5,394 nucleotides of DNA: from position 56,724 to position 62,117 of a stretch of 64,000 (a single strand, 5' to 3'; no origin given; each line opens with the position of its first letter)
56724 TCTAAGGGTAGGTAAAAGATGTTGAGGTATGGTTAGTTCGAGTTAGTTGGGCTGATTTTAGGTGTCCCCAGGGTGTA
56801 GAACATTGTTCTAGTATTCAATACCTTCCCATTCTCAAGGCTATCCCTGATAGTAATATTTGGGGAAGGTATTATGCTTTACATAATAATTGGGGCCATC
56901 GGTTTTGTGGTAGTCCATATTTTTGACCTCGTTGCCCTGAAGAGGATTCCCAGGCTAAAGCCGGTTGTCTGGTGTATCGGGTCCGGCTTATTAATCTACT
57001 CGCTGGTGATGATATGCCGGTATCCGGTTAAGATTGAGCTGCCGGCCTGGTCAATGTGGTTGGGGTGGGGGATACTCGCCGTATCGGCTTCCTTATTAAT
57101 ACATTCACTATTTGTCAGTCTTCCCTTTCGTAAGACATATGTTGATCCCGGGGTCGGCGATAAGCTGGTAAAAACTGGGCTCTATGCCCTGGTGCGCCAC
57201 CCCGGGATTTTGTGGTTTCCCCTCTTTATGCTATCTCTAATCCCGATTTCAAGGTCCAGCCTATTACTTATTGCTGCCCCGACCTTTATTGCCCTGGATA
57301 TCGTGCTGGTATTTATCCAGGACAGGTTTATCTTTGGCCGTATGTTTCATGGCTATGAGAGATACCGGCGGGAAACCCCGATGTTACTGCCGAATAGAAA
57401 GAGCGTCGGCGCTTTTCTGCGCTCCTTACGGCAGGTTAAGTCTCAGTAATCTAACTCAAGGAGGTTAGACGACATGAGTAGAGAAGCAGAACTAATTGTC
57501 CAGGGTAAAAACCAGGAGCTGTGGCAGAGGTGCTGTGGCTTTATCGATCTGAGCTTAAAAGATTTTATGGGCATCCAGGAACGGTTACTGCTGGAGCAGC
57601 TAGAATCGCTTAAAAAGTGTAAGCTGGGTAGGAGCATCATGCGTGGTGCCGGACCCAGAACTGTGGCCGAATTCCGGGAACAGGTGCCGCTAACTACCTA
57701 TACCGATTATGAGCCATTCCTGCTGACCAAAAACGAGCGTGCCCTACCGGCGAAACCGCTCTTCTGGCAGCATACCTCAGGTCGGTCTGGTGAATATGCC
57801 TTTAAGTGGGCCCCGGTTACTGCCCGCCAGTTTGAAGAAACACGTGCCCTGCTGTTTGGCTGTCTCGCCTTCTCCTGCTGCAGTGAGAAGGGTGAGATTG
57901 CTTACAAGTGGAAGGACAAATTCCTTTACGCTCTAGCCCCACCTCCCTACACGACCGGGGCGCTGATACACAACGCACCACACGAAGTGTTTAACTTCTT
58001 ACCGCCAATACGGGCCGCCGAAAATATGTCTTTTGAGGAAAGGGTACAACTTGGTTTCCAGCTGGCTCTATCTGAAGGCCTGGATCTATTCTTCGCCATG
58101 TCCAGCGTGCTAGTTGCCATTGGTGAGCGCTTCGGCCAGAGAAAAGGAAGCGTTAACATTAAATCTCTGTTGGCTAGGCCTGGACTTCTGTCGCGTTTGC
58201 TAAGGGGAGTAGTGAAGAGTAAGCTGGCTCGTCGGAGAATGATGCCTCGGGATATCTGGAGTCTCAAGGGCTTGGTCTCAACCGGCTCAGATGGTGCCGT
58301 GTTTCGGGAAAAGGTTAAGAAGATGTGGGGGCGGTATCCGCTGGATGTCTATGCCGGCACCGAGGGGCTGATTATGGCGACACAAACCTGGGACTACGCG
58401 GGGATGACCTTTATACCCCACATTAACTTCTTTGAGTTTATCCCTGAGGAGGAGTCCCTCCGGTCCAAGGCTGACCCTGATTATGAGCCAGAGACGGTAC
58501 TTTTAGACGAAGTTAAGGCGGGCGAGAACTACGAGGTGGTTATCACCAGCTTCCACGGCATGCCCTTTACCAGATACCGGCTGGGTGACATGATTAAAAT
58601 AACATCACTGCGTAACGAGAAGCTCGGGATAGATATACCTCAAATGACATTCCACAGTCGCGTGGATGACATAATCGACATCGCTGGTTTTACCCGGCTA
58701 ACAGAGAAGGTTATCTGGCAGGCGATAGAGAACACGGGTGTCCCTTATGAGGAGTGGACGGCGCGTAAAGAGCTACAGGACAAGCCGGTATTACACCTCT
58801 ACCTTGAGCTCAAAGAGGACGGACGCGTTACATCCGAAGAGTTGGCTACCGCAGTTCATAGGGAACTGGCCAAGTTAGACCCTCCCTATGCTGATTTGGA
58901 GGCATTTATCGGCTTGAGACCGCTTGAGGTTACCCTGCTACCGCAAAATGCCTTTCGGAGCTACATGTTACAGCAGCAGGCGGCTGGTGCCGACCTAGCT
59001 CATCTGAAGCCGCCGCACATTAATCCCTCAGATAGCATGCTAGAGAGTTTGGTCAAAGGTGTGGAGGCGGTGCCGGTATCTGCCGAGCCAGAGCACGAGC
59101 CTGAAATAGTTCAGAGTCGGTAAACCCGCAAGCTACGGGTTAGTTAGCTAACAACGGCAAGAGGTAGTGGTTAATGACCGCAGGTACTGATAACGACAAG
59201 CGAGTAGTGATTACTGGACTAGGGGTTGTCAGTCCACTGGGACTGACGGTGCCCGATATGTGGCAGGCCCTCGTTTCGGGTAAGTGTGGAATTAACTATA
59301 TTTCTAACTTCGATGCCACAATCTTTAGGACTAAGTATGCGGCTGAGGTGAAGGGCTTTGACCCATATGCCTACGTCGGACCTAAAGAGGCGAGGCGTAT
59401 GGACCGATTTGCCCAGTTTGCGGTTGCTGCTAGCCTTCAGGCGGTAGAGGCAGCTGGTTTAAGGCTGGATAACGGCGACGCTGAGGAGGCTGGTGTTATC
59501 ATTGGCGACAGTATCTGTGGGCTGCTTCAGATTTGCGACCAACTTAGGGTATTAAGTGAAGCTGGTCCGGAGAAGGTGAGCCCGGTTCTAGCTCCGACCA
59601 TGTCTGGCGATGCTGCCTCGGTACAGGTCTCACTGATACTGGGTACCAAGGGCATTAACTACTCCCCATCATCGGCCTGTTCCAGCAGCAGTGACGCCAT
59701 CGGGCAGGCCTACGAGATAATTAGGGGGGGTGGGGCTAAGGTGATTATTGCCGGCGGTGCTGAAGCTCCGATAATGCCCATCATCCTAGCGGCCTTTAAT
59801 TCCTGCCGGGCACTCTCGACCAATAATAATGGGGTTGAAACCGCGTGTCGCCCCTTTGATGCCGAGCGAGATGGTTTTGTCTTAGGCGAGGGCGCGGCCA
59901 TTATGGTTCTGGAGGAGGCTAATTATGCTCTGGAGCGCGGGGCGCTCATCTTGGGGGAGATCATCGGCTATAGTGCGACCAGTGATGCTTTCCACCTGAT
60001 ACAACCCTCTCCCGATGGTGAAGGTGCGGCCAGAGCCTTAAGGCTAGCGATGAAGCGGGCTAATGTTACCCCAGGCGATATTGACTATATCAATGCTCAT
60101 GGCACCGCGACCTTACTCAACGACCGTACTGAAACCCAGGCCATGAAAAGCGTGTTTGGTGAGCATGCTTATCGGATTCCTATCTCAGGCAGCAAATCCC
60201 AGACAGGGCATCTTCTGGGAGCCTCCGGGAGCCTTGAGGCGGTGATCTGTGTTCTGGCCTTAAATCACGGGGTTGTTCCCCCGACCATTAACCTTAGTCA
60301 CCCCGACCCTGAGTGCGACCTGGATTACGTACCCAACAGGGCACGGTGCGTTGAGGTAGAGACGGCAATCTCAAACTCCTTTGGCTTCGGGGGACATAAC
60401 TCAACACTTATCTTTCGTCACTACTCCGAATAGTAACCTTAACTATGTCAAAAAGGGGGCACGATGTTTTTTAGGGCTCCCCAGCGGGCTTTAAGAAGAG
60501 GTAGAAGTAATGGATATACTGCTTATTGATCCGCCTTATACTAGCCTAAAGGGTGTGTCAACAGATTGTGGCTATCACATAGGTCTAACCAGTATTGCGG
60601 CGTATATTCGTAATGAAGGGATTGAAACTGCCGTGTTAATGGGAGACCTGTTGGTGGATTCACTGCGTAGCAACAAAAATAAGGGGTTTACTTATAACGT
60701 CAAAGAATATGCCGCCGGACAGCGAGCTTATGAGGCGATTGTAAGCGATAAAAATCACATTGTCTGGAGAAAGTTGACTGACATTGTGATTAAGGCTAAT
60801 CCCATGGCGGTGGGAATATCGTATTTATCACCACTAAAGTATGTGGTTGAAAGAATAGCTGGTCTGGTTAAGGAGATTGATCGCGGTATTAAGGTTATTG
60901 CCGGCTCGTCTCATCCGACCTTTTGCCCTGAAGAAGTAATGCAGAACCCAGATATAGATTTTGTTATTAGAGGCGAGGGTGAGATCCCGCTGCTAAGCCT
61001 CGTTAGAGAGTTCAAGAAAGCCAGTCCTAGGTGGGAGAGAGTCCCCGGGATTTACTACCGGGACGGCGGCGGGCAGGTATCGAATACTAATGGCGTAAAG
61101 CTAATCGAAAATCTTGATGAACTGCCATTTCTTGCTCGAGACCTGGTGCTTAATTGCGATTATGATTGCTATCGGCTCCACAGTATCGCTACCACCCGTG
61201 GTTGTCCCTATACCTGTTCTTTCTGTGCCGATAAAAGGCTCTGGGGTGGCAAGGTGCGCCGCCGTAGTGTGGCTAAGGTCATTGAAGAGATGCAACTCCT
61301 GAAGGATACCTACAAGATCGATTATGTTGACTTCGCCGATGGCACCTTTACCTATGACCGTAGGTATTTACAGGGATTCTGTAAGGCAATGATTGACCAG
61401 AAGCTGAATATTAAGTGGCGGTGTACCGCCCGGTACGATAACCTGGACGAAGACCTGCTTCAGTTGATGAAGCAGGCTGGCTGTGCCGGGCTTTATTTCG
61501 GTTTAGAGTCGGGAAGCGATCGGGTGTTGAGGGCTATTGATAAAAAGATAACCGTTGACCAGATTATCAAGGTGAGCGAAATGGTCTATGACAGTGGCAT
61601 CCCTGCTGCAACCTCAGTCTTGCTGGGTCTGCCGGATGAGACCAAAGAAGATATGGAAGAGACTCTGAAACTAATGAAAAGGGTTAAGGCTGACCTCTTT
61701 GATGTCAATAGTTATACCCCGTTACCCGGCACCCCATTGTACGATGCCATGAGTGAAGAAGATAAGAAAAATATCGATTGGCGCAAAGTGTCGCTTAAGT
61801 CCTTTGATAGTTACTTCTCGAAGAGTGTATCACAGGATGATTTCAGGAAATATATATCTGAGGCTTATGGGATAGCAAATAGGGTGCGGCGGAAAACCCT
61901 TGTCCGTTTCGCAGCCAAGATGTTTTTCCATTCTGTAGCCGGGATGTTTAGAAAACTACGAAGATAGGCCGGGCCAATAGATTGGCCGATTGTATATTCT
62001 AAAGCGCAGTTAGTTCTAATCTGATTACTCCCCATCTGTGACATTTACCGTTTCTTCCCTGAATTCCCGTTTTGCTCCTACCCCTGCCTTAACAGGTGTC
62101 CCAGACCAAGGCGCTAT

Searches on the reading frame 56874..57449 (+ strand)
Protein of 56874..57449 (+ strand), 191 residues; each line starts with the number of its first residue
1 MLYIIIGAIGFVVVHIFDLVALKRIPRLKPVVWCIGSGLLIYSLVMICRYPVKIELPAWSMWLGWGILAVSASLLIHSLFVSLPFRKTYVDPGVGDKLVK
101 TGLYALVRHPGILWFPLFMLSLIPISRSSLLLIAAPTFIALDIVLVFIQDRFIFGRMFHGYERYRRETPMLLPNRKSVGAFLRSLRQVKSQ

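Call 5: search_protein_families(library=pfam, proteins=[window:56874-57449:+], max_evalue=0.01)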
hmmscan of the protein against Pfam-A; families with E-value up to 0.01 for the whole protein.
window:56874-57449:+ (191 aa): 1 family
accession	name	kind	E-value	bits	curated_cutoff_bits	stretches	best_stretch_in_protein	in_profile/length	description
PF04191.18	PEMT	-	0.0029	18.5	25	1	60-150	2-95/105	Phospholipid methyltransferase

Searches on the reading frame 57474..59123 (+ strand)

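Call 5: search_protein_families(library=pfam, proteins=[window:57474-59123:+], max_evalue=0.01)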
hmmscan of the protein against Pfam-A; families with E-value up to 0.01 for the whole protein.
window:57474-59123:+ (549 aa): 3 families
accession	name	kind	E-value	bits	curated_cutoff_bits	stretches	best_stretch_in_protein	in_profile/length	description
PF23571.1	GH3_M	-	1.4e-16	60.7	23.6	1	312-396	2-75/75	GH3 family central domain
PF03321.19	GH3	-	7.9e-09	35.6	23.6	1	26-137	7-118/304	GH3 family N-terminal domain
PF23572.1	GH3_C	-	2e-07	32.1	23.6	1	412-517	5-115/119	GH3 family C-terminal domain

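Call 70: search_protein_families(library=ncbifam, proteins=[window:57474-59123:+], max_evalue=0.001)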
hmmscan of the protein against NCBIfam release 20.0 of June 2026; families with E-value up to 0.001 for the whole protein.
window:57474-59123:+ (549 aa): 1 family
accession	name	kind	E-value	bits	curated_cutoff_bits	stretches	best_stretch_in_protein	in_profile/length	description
NF052613.1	OlsH_GH3_orni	equivalog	1.8e-07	30.1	620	1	276-505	268-489/524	lyso-ornithine lipid synthetase OlsH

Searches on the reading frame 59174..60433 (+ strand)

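Call 63: search_protein_families(library=pfam, proteins=[window:59174-60433:+], max_evalue=0.00001)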
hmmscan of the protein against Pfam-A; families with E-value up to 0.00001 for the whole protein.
window:59174-60433:+ (419 aa): 2 families
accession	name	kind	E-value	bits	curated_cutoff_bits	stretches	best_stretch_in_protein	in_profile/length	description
PF00109.32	ketoacyl-synt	-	2e-50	172.2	20.8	1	9-250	2-250/252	Beta-ketoacyl synthase, N-terminal domain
PF02801.28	Ketoacyl-synt_C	-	7.5e-38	129.6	20.8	1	260-374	1-118/119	Beta-ketoacyl synthase, C-terminal domain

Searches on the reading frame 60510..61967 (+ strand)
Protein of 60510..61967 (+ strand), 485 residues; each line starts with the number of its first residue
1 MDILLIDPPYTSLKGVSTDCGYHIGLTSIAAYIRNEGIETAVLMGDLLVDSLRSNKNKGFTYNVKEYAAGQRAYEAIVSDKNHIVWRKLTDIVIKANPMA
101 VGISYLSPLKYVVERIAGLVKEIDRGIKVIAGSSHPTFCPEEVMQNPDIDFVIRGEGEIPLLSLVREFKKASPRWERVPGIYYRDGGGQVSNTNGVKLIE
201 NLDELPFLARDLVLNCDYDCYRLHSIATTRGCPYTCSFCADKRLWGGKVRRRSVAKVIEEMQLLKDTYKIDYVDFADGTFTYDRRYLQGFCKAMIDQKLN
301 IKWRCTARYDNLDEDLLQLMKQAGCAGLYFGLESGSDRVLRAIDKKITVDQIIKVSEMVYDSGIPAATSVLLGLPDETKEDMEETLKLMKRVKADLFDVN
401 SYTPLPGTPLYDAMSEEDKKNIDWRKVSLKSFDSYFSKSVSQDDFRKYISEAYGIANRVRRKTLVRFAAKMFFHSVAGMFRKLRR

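Call 63: search_protein_families(library=pfam, proteins=[window:60510-61967:+], max_evalue=0.00001)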
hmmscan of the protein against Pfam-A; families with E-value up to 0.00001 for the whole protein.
window:60510-61967:+ (485 aa): 2 families
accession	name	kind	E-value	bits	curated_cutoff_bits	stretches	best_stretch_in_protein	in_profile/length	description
PF04055.27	Radical_SAM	-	8.4e-28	98.1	29.5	1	228-388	3-165/166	Radical SAM superfamily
PF02310.24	B12-binding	-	3.5e-14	53.1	32.1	1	87-162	41-118/121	B12 binding domain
